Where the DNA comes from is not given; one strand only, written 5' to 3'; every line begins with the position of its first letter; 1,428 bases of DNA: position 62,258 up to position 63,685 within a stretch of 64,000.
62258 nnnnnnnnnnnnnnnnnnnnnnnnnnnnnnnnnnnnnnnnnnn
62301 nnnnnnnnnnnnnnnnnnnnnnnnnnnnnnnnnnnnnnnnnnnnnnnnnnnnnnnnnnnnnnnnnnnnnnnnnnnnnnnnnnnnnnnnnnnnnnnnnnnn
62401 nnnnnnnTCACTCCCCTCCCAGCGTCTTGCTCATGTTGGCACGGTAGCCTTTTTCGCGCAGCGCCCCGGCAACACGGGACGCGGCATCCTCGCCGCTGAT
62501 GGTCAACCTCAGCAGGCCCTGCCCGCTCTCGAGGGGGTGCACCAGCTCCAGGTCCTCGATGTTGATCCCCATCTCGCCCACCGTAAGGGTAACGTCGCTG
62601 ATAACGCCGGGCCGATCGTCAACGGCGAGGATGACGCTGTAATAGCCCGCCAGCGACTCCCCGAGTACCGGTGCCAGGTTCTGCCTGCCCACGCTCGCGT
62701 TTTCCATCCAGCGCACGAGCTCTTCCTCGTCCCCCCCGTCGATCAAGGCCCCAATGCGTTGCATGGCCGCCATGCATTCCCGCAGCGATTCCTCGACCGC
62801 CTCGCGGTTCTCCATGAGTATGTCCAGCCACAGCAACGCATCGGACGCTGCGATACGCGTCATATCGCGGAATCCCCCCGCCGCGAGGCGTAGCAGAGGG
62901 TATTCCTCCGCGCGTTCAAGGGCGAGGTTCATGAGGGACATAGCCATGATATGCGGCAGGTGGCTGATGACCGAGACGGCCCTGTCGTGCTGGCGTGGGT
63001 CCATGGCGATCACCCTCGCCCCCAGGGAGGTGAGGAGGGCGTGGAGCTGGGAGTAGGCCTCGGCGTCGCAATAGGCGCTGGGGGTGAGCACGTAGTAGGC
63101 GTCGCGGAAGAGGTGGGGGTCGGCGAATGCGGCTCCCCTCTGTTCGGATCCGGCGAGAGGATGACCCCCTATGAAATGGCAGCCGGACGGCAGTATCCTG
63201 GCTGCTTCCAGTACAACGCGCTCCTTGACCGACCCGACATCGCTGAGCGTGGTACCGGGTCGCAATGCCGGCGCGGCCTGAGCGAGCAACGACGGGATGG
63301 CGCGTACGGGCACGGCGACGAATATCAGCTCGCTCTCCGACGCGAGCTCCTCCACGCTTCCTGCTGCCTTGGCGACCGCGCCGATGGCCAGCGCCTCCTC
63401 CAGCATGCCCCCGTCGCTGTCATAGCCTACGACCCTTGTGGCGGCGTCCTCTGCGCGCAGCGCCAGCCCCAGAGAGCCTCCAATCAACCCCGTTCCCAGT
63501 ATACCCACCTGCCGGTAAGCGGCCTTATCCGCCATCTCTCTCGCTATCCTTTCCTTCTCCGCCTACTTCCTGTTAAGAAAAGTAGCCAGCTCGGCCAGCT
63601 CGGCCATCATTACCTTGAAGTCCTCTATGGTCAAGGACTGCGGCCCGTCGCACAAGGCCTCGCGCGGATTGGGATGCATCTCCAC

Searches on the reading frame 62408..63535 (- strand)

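Call 29: search_protein_families(library=pfam, proteins=[window:62408-63535:-])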
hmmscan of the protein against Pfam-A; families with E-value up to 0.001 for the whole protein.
window:62408-63535:- (375 aa): 7 families
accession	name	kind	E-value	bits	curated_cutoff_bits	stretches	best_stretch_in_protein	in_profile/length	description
PF02153.23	PDH_N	-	2.2e-35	121.9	26.5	1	22-176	1-153/154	Prephenate dehydrogenase, nucleotide-binding domain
PF20463.3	PDH_C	-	1.2e-28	99.8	22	1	179-278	1-101/102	Prephenate dehydrogenase, dimerization domain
PF03807.23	F420_oxidored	-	6.6e-09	36.7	21.6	1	9-92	1-83/94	NADP oxidoreductase coenzyme F420-dependent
PF03446.21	NAD_binding_2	-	3.1e-08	34.2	21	1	9-132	1-124/161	NAD binding domain of 6-phosphogluconate dehydrogenase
PF01842.31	ACT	-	4.9e-05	23.4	27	1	300-330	2-32/66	ACT domain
PF22629.2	ACT_AHAS_ss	-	0.00024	21.6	27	1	303-356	3-56/67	AHAS small subunit-like ACT domain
PF02826.25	2-Hacid_dh_C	-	0.00043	20.1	25.1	0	6-77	35-101/178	D-isomer specific 2-hydroxyacid dehydrogenase, NAD binding domain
